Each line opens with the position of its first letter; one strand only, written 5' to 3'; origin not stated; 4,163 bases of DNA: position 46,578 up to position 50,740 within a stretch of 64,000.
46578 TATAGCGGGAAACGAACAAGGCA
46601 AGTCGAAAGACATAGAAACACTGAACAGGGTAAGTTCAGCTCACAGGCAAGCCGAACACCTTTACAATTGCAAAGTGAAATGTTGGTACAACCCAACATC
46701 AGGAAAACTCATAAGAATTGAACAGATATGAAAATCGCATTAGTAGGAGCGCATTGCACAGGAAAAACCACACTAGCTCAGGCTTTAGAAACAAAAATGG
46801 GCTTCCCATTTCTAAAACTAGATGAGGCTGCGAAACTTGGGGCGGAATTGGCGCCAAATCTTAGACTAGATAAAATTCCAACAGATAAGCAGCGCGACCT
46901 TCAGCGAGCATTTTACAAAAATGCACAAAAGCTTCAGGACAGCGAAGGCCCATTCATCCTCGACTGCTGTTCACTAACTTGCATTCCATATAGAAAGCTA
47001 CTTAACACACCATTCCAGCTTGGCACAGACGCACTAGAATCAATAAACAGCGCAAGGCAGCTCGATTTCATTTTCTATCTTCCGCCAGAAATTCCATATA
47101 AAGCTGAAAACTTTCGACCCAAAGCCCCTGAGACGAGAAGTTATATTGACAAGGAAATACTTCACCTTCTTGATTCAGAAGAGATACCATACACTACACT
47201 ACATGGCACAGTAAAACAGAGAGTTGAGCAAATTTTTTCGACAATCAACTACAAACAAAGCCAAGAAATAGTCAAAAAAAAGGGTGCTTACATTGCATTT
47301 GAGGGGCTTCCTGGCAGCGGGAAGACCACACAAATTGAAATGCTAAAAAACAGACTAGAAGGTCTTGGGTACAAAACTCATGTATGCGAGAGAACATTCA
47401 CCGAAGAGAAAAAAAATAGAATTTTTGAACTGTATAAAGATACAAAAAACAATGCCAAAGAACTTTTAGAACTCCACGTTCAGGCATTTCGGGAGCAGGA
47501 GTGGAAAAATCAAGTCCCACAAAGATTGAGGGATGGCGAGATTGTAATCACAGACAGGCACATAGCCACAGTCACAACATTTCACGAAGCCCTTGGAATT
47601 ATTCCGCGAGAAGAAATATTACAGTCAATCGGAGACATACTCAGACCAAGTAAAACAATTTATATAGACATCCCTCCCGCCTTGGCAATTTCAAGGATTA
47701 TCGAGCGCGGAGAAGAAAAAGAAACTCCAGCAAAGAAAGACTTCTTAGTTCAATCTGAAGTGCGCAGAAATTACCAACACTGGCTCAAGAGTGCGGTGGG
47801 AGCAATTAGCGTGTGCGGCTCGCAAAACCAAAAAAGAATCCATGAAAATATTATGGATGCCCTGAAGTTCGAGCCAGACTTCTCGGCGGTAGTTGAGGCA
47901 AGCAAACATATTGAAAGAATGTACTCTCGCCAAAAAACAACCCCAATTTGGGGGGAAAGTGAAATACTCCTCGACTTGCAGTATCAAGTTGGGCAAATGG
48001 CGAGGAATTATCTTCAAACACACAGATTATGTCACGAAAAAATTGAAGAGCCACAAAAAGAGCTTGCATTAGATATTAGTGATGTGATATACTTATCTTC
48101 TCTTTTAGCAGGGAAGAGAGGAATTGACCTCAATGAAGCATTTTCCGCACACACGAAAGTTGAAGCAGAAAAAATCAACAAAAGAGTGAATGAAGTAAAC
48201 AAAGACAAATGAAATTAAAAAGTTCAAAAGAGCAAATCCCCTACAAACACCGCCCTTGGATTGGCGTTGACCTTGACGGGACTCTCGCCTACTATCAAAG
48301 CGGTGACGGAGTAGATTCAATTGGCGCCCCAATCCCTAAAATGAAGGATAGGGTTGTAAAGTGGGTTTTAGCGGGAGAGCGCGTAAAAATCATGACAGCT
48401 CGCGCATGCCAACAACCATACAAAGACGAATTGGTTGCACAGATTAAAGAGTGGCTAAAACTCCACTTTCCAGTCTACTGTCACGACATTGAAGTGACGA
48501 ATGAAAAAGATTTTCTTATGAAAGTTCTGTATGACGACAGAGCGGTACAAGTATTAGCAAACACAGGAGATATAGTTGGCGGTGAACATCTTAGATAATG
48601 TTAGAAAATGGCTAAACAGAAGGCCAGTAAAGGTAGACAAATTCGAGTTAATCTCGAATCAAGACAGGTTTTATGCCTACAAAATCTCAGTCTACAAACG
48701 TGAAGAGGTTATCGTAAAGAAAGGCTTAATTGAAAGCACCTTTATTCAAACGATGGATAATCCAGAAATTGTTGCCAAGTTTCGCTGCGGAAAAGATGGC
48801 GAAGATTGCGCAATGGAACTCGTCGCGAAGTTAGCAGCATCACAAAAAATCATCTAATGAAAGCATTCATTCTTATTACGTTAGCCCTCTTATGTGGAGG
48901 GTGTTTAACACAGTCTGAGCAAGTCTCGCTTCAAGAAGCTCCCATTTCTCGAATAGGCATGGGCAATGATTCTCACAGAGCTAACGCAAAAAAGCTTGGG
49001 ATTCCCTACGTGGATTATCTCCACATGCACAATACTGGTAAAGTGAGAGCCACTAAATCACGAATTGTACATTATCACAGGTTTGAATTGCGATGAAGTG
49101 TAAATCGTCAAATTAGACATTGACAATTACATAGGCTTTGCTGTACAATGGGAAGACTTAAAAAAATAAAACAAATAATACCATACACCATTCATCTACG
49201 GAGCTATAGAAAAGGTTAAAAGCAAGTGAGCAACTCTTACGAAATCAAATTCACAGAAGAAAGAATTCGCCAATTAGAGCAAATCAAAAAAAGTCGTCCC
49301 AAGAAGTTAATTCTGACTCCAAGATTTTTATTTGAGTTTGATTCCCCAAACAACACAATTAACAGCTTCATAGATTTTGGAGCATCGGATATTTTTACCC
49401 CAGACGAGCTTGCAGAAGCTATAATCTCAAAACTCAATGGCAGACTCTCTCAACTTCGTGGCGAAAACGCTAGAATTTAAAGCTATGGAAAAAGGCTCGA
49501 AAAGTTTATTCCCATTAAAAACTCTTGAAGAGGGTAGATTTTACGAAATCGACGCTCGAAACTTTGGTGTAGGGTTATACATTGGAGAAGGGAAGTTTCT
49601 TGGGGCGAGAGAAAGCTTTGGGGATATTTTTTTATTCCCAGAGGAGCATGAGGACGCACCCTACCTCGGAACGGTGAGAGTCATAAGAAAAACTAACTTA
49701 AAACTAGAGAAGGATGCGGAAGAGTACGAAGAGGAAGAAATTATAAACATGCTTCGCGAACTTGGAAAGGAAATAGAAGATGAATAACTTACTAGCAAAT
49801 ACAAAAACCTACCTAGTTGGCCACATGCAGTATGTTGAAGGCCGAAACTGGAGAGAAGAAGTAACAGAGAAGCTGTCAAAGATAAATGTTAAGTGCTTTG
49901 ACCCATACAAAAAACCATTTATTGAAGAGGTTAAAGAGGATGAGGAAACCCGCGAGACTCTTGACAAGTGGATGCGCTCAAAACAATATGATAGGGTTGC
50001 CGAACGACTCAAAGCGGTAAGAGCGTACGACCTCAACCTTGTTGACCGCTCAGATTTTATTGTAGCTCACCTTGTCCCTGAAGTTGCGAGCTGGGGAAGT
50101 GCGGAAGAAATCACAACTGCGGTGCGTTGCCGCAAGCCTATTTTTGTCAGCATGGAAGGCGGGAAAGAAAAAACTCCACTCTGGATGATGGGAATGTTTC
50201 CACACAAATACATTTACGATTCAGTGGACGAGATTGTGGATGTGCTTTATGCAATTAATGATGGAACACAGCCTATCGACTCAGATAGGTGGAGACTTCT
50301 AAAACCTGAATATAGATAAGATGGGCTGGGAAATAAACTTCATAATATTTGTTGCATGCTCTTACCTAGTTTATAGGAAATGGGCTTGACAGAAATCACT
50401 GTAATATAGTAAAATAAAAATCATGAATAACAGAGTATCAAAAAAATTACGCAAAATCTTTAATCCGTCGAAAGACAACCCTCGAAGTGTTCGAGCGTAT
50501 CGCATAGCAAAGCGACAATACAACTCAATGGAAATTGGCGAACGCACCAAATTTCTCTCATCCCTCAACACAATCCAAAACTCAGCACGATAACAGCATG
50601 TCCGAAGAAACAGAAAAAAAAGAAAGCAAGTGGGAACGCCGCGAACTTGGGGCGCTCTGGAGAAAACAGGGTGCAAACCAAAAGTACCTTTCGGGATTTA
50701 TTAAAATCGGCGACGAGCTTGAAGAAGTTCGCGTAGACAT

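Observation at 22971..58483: Recurrent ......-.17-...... promoters placed 6-8 nt from the start codon: systematic leaderless first cistrons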

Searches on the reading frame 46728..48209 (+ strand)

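Call 28: search_protein_families(library=pfam, proteins=[window:46728-48209:+], max_evalue=0.01)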
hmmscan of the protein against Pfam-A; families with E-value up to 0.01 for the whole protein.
window:46728-48209:+ (494 aa): 13 families
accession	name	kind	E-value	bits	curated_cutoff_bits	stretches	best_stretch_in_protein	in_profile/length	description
PF13521.12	AAA_28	-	1.1e-23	84.7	27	2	2-165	1-164/164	AAA domain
PF02223.23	Thymidylate_kin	-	2.2e-19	70.3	27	1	191-375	1-185/185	Thymidylate kinase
PF01712.25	dNK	-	2.6e-14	53.9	27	1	189-377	1-196/203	Deoxynucleoside kinase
PF13207.12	AAA_17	-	6e-13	49.7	27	2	193-330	2-125/136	AAA domain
PF13238.12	AAA_18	-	1.7e-12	48.3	29.4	2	3-82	1-81/128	AAA domain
PF13671.12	AAA_33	-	2.7e-10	41.1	27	2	190-345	3-136/143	AAA domain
PF00004.35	AAA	-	2.2e-06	28.6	21.2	0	4-37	2-35/131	ATPase family associated with various cellular activities (AAA)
PF13401.12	AAA_22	-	3.7e-05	24.5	27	0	189-257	8-61/130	AAA domain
PF20720.3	nSTAND3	-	3.8e-05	23.9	27.2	1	172-224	4-54/155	Novel STAND NTPase 3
PF08433.16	KTI12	-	8.1e-05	22.7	22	0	189-276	4-77/271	Chromatin associated protein KTI12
PF13604.12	AAA_30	-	0.001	19.3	27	1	179-220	11-52/191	AAA domain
PF02367.23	TsaE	-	0.0015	19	26.6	0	180-263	13-105/128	Threonylcarbamoyl adenosine biosynthesis protein TsaE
PF01583.26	APS_kinase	-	0.0016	18.9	21.1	0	186-219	2-35/152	Adenylylsulphate kinase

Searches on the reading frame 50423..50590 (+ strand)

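Call 27: search_protein_families(library=pfam, proteins=[window:50423-50590:+], max_evalue=0.01)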
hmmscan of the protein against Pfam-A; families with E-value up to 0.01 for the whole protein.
window:50423-50590:+ (56 aa): 2 families
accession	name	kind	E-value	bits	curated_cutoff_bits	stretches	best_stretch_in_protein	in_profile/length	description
PF24731.1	DUF7683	-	0.003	18.3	27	1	7-35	26-54/73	Domain of unknown function (DUF7683)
PF09827.14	CRISPR_Cas2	-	0.0091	16.6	23.8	0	4-36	45-74/74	CRISPR associated protein Cas2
